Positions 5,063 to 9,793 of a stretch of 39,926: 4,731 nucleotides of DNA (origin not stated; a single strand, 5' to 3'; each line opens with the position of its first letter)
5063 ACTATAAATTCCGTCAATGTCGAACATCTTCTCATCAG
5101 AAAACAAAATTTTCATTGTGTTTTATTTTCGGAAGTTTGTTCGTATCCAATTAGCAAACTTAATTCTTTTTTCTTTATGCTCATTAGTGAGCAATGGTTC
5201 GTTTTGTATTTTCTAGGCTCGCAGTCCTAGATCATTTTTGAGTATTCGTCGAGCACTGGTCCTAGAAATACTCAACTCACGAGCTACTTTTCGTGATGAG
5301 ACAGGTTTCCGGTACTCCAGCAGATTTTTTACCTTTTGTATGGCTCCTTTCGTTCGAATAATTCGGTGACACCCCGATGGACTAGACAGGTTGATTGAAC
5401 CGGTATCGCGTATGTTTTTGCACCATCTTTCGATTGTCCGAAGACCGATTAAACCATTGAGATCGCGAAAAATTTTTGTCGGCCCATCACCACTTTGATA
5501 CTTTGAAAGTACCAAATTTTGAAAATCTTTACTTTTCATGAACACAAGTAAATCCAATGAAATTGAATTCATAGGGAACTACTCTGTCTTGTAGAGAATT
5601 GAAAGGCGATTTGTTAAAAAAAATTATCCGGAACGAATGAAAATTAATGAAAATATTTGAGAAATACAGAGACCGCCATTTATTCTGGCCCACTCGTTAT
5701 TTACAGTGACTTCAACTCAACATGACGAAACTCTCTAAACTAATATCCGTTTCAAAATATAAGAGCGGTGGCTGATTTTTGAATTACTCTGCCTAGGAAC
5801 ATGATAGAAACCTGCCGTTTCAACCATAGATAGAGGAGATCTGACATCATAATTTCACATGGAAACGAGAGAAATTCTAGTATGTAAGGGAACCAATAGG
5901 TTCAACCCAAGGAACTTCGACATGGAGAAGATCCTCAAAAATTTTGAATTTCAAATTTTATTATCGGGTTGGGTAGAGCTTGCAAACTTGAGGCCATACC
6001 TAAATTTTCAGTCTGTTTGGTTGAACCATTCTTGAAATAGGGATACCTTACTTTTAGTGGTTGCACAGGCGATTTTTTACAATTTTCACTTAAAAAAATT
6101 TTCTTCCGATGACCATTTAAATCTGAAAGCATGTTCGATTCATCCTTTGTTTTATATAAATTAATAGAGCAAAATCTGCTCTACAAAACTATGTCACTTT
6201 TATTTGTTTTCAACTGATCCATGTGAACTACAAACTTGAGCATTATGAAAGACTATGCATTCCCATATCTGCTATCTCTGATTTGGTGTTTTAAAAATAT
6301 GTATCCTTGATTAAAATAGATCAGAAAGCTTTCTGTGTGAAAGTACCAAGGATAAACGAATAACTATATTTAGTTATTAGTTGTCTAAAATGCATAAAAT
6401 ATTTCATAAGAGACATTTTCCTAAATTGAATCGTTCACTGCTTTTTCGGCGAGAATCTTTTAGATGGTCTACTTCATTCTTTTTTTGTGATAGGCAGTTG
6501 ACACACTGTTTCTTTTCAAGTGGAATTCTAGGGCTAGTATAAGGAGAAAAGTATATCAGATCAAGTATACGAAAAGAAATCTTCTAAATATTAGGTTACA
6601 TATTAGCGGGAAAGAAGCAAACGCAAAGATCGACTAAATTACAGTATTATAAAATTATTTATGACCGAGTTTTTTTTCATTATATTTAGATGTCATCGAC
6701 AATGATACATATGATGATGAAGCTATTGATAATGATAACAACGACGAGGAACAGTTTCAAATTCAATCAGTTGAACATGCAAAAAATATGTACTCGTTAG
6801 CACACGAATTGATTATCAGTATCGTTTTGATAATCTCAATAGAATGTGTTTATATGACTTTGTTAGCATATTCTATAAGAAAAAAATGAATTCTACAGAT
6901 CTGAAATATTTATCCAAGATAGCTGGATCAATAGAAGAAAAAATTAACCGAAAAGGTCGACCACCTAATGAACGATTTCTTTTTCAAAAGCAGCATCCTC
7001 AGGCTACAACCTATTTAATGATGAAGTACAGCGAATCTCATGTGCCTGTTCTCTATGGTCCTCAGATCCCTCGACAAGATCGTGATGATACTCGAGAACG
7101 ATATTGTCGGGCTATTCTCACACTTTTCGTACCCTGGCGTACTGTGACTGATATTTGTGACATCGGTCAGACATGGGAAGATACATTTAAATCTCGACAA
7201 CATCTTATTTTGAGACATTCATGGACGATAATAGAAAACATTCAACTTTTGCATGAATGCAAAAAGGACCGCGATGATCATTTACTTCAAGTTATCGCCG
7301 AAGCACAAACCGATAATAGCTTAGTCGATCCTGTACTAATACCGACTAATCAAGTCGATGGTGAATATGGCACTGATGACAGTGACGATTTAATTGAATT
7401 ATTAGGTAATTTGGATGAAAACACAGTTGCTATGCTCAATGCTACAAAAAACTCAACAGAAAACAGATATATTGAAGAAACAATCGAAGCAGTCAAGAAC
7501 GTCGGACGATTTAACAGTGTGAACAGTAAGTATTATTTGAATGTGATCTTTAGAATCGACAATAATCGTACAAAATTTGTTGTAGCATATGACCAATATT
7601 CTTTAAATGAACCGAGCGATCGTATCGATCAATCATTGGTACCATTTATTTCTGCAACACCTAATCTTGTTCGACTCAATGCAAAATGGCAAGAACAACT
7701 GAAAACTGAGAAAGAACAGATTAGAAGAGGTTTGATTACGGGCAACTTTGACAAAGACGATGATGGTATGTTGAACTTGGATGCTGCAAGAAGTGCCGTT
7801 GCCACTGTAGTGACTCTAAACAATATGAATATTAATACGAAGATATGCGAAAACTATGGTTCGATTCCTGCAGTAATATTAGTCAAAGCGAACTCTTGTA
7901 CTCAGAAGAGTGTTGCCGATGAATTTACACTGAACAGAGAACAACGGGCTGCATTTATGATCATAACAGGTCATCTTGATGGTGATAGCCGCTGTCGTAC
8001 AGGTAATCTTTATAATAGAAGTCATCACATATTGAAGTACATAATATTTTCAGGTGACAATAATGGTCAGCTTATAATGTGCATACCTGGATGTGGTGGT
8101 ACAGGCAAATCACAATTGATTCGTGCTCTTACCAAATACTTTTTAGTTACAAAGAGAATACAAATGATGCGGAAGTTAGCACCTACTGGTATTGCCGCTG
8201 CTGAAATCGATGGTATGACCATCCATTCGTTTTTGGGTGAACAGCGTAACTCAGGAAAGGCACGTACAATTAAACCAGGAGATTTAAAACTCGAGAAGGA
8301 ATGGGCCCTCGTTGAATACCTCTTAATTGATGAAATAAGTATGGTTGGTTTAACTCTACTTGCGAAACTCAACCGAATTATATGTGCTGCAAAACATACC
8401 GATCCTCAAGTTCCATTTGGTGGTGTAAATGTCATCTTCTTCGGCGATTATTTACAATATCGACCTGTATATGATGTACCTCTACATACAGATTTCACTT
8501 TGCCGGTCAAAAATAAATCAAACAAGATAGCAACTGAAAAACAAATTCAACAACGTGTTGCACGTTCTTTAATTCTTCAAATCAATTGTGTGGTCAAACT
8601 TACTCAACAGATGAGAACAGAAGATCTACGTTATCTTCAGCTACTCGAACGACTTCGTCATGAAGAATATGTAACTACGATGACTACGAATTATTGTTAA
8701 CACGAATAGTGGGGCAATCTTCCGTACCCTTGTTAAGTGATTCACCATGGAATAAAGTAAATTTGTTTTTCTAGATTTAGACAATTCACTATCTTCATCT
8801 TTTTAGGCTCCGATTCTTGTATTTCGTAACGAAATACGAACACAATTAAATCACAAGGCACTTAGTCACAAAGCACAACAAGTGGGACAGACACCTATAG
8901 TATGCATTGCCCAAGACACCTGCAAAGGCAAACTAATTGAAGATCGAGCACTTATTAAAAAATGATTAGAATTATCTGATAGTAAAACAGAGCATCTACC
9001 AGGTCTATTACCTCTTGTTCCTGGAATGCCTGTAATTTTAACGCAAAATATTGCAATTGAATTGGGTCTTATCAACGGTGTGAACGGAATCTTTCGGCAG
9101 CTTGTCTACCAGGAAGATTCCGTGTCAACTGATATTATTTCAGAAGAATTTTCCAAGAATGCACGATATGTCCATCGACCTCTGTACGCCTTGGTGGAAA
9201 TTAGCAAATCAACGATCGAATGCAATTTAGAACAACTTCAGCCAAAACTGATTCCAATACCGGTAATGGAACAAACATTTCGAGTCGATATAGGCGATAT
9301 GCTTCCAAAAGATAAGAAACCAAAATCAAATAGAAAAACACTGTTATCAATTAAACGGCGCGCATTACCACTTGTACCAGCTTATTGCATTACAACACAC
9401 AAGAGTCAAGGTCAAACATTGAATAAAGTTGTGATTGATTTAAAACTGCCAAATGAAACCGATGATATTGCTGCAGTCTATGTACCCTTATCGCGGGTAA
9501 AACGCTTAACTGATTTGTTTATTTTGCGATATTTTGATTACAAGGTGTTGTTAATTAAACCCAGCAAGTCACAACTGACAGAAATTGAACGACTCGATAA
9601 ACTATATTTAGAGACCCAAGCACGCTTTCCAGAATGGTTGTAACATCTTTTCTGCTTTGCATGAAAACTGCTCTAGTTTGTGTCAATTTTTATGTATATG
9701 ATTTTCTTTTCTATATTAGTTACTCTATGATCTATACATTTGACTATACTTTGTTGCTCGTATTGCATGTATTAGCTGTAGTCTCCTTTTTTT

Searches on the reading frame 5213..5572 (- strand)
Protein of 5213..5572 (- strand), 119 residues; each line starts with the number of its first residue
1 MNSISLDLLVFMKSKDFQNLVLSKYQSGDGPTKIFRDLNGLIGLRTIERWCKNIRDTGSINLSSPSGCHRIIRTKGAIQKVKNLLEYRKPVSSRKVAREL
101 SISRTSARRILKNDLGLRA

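Call 11: search_protein_families(library=pfam, proteins=[window:5213-5572:-], max_evalue=0.01)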
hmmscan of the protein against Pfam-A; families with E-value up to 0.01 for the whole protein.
window:5213-5572:- (119 aa): 2 families
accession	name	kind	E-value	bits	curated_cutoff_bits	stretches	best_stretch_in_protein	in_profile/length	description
PF13565.12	HTH_32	-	0.00097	20.1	33.7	1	46-111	1-73/73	Homeodomain-like domain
PF08279.18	HTH_11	-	0.0011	19.2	25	1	79-111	4-36/55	HTH domain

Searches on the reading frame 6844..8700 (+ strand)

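Call 11: search_protein_families(library=pfam, proteins=[window:6844-8700:+], max_evalue=0.01)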
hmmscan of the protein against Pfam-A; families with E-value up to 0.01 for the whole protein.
window:6844-8700:+ (618 aa): 3 families
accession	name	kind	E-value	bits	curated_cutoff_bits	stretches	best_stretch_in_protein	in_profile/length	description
PF05970.20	PIF1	-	2.7e-22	79.9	25.9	1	394-547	7-160/223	PIF1-like helicase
PF13245.12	AAA_19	-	5.1e-12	46.6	25.1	1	411-542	13-132/134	AAA domain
PF13604.12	AAA_30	-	1.9e-09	38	27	1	407-542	16-131/191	AAA domain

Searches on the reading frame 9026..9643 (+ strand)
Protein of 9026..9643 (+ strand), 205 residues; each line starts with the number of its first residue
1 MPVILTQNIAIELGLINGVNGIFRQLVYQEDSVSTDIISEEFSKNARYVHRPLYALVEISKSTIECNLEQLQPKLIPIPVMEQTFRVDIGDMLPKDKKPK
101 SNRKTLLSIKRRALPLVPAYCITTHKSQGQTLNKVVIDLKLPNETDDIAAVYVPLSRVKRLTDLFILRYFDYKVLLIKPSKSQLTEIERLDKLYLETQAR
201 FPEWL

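Call 11: search_protein_families(library=pfam, proteins=[window:9026-9643:+], max_evalue=0.01)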
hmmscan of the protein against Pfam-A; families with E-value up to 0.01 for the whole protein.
window:9026-9643:+ (205 aa): 1 family
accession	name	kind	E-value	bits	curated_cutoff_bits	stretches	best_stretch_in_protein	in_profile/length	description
PF13538.12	UvrD_C_2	-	0.0045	17.3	27.4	1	118-157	1-44/52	UvrD-like helicase C-terminal domain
